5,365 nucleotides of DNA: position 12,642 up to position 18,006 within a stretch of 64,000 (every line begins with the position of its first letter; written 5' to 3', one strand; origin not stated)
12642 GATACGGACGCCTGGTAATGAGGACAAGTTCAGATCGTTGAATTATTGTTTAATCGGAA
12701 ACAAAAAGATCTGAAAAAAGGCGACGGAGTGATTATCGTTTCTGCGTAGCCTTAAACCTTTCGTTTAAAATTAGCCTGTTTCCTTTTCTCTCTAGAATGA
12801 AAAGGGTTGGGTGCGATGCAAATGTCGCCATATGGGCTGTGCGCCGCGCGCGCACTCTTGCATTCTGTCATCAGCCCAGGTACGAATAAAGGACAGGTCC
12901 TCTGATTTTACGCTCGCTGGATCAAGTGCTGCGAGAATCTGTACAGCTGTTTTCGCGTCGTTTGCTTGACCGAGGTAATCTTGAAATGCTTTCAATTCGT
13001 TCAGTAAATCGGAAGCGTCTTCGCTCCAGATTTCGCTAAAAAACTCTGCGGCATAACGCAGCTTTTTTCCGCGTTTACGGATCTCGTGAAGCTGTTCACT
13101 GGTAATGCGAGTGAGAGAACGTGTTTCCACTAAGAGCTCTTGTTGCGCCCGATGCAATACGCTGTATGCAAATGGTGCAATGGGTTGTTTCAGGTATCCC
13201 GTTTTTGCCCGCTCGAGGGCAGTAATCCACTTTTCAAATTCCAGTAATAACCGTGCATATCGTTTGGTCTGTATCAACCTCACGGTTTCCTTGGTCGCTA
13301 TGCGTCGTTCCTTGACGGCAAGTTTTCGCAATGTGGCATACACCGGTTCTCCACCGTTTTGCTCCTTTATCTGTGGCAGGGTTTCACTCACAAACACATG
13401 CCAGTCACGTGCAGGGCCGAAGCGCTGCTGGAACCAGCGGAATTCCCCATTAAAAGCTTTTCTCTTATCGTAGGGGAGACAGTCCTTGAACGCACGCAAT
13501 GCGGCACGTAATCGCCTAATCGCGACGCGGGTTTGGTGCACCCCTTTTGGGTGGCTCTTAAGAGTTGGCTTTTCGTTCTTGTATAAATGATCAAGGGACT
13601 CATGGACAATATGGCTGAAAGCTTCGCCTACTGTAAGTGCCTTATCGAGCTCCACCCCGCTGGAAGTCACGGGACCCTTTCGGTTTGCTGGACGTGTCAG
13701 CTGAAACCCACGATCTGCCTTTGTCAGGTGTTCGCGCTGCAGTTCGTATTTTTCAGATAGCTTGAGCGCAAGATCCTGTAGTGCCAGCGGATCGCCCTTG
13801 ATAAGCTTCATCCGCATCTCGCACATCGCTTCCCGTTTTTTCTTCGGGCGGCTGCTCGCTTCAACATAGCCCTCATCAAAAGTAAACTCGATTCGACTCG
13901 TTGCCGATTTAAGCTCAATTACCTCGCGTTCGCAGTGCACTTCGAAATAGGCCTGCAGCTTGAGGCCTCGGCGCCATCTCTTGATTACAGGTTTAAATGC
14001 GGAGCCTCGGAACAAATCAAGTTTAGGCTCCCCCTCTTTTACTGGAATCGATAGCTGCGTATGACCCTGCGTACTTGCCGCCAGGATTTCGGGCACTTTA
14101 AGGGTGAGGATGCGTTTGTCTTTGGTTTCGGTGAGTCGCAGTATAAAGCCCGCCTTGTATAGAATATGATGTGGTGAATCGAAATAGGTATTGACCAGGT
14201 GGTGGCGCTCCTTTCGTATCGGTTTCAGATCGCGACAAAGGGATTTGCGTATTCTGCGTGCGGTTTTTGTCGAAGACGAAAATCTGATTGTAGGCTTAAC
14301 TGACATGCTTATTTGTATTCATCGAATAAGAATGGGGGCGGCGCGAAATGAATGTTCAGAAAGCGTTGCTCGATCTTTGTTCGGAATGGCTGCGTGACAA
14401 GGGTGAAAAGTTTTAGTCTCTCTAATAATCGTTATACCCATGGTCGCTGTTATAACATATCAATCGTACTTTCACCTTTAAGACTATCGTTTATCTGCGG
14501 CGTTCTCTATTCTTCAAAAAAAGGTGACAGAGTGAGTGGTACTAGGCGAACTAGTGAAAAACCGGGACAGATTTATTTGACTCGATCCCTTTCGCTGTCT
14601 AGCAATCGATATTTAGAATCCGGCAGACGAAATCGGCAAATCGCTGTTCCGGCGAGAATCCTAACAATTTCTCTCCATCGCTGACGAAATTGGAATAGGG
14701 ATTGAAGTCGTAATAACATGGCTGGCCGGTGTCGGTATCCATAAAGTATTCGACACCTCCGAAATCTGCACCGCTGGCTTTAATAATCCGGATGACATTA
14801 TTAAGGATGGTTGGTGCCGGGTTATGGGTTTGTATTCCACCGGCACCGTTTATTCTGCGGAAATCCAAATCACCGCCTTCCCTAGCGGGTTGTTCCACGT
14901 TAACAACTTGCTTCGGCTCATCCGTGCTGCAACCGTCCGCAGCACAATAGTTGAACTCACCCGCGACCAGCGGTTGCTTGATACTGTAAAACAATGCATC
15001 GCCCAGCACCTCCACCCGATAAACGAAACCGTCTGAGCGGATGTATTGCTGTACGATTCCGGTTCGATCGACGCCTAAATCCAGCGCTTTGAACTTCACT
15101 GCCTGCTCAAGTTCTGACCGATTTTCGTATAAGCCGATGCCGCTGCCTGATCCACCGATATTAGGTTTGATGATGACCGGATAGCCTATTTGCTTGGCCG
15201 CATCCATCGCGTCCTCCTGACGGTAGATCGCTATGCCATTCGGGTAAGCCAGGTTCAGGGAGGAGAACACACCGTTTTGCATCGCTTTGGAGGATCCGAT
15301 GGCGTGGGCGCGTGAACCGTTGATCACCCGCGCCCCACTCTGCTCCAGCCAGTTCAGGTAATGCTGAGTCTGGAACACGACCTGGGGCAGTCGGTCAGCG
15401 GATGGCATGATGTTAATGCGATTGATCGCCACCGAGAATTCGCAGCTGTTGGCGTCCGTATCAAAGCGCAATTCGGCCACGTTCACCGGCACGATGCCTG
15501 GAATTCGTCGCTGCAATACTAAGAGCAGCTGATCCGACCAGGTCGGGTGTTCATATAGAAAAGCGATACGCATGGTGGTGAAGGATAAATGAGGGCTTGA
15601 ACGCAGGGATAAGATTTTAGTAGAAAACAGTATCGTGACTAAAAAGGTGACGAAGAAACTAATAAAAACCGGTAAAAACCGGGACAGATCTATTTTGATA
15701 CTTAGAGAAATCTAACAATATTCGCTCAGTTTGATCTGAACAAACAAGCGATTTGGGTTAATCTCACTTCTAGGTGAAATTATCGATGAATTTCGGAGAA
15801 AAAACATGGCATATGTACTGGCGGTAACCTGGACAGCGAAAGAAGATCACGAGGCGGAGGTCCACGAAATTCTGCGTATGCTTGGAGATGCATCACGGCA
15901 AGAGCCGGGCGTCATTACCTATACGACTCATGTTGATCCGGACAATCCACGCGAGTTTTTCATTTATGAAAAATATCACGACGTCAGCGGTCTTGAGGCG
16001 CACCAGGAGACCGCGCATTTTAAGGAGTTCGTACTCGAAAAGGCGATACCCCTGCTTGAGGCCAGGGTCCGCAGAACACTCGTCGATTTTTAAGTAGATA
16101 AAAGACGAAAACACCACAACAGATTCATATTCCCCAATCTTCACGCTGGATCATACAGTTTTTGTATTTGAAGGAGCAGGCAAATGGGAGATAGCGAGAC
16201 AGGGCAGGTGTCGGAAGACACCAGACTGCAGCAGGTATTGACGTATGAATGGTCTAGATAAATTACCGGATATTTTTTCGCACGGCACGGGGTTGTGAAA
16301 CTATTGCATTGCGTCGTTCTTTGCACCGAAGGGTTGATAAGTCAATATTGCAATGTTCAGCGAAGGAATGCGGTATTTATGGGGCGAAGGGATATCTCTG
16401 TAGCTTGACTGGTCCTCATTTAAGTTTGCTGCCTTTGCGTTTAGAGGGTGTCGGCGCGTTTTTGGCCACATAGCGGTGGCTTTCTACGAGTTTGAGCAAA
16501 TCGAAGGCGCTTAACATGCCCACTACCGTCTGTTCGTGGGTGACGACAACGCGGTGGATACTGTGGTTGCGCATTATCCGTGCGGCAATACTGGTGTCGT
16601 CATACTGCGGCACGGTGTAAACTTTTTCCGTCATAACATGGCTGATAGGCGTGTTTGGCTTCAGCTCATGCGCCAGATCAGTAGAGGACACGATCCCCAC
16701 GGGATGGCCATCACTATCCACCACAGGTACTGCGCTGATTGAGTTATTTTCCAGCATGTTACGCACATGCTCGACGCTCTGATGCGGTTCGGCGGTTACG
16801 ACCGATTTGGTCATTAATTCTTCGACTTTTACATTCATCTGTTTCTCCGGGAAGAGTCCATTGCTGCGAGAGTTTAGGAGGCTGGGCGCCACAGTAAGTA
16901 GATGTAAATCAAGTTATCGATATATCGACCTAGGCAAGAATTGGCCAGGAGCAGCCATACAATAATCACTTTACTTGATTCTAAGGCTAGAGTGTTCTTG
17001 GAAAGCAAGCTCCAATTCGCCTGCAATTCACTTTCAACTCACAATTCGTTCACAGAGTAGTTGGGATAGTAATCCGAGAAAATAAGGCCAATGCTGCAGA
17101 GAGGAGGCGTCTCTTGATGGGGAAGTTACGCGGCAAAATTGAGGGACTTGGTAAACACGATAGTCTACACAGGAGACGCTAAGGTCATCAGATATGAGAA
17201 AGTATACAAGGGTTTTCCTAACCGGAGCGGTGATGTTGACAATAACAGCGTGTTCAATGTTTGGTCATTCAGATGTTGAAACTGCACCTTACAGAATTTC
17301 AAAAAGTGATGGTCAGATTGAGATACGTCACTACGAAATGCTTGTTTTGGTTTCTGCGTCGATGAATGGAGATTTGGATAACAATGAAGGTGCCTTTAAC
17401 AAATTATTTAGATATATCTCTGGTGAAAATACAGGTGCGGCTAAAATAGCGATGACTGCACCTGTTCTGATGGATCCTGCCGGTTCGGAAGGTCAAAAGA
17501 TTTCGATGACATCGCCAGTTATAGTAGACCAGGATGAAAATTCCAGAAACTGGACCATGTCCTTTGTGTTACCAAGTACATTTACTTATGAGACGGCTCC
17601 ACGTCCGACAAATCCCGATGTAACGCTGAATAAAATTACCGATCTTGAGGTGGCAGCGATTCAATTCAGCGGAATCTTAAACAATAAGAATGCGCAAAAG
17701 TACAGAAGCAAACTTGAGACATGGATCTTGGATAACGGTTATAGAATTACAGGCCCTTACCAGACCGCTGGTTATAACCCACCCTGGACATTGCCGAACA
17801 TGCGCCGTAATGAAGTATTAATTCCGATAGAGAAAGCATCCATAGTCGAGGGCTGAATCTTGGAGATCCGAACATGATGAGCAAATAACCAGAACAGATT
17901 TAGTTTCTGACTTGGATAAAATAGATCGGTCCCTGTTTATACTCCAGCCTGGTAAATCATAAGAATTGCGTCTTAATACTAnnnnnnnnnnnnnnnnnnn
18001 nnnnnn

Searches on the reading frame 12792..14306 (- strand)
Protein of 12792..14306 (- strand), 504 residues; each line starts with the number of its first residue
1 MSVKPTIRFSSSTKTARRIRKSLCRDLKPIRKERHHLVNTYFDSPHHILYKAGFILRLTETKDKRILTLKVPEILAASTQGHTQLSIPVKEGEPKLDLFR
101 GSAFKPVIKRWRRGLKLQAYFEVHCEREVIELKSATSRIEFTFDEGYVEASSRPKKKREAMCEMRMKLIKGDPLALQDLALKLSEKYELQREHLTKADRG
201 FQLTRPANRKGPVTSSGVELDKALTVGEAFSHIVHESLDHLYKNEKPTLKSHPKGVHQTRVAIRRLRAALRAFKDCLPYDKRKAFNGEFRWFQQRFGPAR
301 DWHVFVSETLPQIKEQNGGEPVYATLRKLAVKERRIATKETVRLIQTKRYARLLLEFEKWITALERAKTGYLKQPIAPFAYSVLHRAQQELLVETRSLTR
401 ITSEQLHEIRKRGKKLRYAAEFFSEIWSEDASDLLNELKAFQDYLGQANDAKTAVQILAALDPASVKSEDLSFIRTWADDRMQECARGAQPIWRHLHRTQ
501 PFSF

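Call 5: search_protein_families(library=pfam, proteins=[window:12792-14306:-], max_evalue=0.01)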
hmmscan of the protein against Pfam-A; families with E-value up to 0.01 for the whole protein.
window:12792-14306:- (504 aa): 2 families
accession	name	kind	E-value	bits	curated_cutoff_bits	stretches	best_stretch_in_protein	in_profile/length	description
PF05235.19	CHAD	-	4.6e-53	181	25.6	1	233-458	2-227/228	CHAD domain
PF01928.26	CYTH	-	3.9e-09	37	23.2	1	18-200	17-178/179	CYTH domain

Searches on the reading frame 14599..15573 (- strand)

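Call 5: search_protein_families(library=pfam, proteins=[window:14599-15573:-], max_evalue=0.01)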
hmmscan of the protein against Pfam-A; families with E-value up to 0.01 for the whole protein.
window:14599-15573:- (324 aa): 5 families
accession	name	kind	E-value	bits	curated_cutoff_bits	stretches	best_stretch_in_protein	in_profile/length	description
PF02786.22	CPSase_L_D2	-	4.2e-09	36.7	19.8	1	111-160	17-68/211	Carbamoyl-phosphate synthase L chain, ATP binding domain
PF07478.18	Dala_Dala_lig_C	-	3e-05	24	24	1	120-191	26-92/204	D-ala D-ala ligase C-terminus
PF08443.16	RimK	-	8e-05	22.8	21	1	109-212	17-117/188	RimK-like ATP-grasp domain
PF02222.28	ATP-grasp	-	0.00039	20.6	27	1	103-162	3-63/179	ATP-grasp domain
PF02655.19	ATP-grasp_3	-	0.0052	17.3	23.2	1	121-201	22-93/160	ATP-grasp domain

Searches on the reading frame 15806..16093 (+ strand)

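Call 5: search_protein_families(library=pfam, proteins=[window:15806-16093:+], max_evalue=0.01)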
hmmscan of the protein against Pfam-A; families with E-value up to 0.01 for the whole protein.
window:15806-16093:+ (95 aa): 1 family
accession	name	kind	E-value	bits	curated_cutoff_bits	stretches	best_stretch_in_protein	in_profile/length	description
PF03992.22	ABM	-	6.9e-16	58.6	23.1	1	3-76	2-76/78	Antibiotic biosynthesis monooxygenase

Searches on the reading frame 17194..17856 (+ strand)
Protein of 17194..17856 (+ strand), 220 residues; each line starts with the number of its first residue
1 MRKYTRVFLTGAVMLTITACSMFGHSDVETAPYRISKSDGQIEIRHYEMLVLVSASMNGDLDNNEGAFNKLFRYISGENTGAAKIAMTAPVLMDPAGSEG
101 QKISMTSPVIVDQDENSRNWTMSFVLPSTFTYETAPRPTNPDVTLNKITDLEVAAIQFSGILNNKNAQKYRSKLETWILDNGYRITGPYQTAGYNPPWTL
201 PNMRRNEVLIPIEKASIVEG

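Call 5: search_protein_families(library=pfam, proteins=[window:17194-17856:+], max_evalue=0.01)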
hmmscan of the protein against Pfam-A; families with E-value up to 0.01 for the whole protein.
window:17194-17856:+ (220 aa): 1 family
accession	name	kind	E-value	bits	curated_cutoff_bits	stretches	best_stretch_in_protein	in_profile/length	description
PF04832.17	SOUL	-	7.3e-47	160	27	2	99-210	57-172/173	SOUL heme-binding protein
